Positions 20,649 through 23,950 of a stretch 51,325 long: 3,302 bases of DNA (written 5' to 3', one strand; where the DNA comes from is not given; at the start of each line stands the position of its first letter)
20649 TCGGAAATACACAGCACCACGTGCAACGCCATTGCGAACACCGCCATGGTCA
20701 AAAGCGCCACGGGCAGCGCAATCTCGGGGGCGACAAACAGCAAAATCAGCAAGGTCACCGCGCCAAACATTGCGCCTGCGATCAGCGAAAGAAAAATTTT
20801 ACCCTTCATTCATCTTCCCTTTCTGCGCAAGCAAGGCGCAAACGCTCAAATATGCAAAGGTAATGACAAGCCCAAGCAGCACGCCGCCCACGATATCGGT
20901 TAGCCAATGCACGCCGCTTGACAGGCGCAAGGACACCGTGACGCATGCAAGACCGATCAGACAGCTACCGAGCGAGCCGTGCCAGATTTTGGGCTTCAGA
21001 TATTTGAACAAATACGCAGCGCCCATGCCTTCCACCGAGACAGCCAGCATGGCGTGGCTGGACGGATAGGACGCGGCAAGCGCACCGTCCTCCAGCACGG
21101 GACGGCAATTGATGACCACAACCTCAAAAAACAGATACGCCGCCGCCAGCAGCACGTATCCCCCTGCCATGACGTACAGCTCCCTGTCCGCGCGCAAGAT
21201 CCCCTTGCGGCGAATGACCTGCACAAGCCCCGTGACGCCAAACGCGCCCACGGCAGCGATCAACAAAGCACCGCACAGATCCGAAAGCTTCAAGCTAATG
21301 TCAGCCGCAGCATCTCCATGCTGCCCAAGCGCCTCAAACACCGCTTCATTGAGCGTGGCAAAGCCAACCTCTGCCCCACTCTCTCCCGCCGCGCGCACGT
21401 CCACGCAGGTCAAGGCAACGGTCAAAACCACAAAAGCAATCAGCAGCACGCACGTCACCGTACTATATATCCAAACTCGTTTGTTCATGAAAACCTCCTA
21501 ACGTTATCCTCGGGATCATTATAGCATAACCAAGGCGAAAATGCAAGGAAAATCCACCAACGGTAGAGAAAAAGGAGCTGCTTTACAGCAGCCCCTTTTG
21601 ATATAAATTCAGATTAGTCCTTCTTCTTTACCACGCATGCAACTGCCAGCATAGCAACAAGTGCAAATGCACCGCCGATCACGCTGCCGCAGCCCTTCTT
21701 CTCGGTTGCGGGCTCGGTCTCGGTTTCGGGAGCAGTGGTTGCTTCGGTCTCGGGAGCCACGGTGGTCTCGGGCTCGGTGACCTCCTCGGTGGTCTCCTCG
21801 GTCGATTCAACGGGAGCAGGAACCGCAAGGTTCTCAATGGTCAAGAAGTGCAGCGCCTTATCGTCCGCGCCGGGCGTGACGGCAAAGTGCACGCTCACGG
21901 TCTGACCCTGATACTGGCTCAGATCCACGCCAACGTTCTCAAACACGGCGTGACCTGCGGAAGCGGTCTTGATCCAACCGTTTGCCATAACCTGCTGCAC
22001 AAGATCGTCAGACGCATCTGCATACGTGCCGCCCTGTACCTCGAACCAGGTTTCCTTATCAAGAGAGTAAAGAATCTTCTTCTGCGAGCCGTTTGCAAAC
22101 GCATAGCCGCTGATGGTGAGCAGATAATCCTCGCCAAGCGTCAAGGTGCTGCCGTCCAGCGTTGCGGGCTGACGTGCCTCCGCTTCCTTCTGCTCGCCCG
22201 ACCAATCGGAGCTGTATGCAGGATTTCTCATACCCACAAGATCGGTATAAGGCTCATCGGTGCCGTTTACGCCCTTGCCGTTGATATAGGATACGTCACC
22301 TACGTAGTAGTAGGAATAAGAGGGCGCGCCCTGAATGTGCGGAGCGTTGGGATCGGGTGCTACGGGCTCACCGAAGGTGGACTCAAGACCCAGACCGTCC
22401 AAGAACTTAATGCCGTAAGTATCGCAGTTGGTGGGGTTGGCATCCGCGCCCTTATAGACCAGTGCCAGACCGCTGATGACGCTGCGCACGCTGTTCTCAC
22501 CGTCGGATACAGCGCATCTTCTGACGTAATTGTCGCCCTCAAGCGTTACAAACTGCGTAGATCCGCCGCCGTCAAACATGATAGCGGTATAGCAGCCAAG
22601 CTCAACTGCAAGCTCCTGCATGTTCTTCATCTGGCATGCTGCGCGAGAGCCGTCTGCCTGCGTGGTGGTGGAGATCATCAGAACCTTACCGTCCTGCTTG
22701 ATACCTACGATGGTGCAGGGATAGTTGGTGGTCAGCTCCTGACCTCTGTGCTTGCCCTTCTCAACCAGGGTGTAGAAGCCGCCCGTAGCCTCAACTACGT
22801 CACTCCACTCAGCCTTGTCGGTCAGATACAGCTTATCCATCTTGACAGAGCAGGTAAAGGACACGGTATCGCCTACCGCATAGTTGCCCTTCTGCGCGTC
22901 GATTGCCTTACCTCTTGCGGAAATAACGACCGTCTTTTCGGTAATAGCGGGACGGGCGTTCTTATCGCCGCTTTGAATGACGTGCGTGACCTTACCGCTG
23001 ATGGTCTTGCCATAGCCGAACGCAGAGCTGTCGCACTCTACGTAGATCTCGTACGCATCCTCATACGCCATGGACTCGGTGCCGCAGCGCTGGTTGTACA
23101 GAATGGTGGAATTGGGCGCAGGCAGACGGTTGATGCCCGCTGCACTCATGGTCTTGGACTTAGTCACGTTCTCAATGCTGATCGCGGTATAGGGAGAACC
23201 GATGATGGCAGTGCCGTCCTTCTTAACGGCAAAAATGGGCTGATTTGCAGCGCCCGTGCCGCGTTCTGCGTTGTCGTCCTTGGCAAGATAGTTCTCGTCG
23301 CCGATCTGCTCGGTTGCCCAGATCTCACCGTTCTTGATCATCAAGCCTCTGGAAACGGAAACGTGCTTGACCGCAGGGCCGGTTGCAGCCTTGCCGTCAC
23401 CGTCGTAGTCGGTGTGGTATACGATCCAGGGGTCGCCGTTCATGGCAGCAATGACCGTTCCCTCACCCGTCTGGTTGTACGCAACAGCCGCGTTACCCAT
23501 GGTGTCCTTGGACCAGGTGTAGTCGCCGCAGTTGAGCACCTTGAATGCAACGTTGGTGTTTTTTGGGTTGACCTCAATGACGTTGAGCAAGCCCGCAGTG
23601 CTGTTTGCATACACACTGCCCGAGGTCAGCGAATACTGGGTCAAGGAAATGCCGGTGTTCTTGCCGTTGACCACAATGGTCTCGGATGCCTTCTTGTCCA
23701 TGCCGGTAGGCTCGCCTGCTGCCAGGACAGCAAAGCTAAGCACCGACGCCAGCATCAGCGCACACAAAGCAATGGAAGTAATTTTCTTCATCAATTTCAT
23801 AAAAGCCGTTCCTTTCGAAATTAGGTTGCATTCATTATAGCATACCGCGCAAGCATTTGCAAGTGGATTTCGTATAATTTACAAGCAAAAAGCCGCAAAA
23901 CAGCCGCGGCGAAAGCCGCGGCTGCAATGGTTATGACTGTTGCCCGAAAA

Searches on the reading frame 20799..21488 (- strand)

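Call 64: search_protein_families(library=pfam, max_evalue=1, proteins=[window:20799-21488:-])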
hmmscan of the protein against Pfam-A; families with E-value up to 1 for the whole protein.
window:20799-21488:- (229 aa): 6 families
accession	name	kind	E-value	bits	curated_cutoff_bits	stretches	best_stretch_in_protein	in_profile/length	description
PF01569.27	PAP2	-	1.9e-09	37.8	27.2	1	138-214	48-122/130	PAP2 superfamily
PF14378.12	PAP2_3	-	0.0059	16.9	27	1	138-210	124-188/190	PAP2 superfamily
PF13520.12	AA_permease_2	-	0.0086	15.5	27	1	149-224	92-171/427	Amino acid permease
PF19516.4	DUF6049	-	0.02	14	30.1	1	29-95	636-701/708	Family of unknown function (DUF6049)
PF19333.4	FAXC_N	-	0.081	13.5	27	1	102-127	63-87/104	Failed axon connections homolog N-terminus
PF14360.12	PAP2_C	-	0.18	12.9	27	1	143-213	8-72/74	PAP2 superfamily C-terminal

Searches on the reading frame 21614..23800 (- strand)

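Call 5: search_protein_families(library=pfam, max_evalue=0.01, proteins=[window:21614-23800:-])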
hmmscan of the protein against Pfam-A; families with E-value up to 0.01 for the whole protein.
window:21614-23800:- (728 aa): 1 family
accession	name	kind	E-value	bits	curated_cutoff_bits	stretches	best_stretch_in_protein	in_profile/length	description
PF09992.14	NAGPA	-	2.6e-18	67.2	25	1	274-442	14-163/169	Phosphodiester glycosidase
